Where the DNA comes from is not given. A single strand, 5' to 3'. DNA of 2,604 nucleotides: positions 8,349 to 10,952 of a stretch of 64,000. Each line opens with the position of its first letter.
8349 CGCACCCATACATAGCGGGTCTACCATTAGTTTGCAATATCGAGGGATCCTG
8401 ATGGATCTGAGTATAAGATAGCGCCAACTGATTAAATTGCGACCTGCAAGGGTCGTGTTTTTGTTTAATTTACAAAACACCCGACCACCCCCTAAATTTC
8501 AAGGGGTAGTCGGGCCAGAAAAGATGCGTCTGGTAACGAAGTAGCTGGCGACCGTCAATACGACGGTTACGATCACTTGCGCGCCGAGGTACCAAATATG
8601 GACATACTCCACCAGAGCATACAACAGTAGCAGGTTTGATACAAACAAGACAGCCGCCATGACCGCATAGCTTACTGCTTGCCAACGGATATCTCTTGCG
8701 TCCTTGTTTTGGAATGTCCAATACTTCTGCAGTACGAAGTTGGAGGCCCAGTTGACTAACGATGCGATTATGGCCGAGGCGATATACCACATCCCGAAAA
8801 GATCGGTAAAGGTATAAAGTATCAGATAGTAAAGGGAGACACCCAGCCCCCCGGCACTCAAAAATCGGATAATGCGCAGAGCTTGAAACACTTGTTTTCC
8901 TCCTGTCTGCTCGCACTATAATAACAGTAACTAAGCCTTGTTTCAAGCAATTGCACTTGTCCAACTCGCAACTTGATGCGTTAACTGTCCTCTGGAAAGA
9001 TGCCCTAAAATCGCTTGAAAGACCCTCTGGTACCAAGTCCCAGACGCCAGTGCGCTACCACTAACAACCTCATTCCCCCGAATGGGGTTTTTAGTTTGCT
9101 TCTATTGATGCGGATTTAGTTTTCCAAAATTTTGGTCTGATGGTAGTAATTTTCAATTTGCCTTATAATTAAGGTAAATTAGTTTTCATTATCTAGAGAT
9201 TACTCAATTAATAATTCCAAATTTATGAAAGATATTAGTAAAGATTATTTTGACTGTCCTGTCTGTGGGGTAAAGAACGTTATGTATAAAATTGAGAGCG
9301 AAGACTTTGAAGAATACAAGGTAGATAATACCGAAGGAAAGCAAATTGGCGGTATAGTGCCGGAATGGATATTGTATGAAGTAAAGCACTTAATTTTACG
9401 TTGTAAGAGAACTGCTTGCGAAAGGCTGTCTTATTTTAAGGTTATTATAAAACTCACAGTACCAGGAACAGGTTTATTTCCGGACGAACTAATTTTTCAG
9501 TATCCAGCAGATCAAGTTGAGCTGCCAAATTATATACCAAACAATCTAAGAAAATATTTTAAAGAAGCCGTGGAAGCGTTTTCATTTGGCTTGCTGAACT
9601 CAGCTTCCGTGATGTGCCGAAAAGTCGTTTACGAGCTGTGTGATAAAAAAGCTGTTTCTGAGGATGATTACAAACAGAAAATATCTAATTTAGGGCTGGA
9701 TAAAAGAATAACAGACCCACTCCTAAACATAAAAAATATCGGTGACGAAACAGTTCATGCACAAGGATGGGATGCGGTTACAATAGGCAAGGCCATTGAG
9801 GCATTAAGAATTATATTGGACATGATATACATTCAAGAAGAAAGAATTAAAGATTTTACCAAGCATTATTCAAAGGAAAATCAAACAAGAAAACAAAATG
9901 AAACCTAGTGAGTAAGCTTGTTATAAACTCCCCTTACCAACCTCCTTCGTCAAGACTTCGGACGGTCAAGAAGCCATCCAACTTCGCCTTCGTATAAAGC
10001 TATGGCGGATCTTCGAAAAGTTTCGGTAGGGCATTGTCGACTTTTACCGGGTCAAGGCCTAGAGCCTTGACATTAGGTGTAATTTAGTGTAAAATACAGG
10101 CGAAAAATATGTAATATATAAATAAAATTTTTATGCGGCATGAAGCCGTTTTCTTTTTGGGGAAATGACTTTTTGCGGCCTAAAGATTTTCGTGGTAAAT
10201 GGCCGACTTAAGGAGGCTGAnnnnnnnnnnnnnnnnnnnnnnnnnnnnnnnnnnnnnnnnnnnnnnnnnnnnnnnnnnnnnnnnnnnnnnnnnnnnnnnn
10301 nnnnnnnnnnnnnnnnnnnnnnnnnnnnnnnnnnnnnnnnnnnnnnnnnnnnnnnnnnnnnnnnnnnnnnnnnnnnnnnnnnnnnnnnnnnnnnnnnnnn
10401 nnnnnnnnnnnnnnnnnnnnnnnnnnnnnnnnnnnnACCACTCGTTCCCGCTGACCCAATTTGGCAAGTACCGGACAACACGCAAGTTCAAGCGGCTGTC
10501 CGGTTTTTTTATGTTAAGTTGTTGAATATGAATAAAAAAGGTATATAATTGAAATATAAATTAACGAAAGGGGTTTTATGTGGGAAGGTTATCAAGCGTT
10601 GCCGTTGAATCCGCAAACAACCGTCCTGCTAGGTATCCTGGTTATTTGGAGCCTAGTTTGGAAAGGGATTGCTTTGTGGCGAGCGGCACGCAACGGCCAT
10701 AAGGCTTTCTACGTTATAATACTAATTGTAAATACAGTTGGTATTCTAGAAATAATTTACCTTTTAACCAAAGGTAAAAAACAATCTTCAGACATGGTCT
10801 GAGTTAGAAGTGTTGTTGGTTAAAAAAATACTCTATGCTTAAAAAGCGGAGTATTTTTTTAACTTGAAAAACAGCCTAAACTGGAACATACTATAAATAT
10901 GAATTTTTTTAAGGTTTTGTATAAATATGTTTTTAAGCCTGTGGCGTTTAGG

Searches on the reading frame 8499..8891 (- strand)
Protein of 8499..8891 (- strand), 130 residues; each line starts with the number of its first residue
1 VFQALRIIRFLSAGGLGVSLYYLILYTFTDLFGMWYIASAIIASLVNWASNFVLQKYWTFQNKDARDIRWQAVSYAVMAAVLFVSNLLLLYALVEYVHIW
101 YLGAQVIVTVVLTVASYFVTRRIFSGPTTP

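Call 67: search_protein_families(library=pfam, proteins=[window:8499-8891:-], max_evalue=0.01)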
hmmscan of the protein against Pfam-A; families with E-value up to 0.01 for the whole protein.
window:8499-8891:- (130 aa): 1 family
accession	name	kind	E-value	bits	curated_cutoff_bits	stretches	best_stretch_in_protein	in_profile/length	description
PF04138.20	GtrA_DPMS_TM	-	6.7e-21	75.1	26.1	1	9-123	1-115/117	GtrA/DPMS, transmembrane domain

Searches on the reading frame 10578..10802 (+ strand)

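Call 67: search_protein_families(library=pfam, proteins=[window:10578-10802:+], max_evalue=0.01)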
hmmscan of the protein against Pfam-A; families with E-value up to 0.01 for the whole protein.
window:10578-10802:+ (74 aa): 1 family
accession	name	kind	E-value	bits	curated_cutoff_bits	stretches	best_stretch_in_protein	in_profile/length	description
PF18893.5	DUF5652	-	9.1e-27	93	23.4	1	11-71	9-69/71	Family of unknown function (DUF5652)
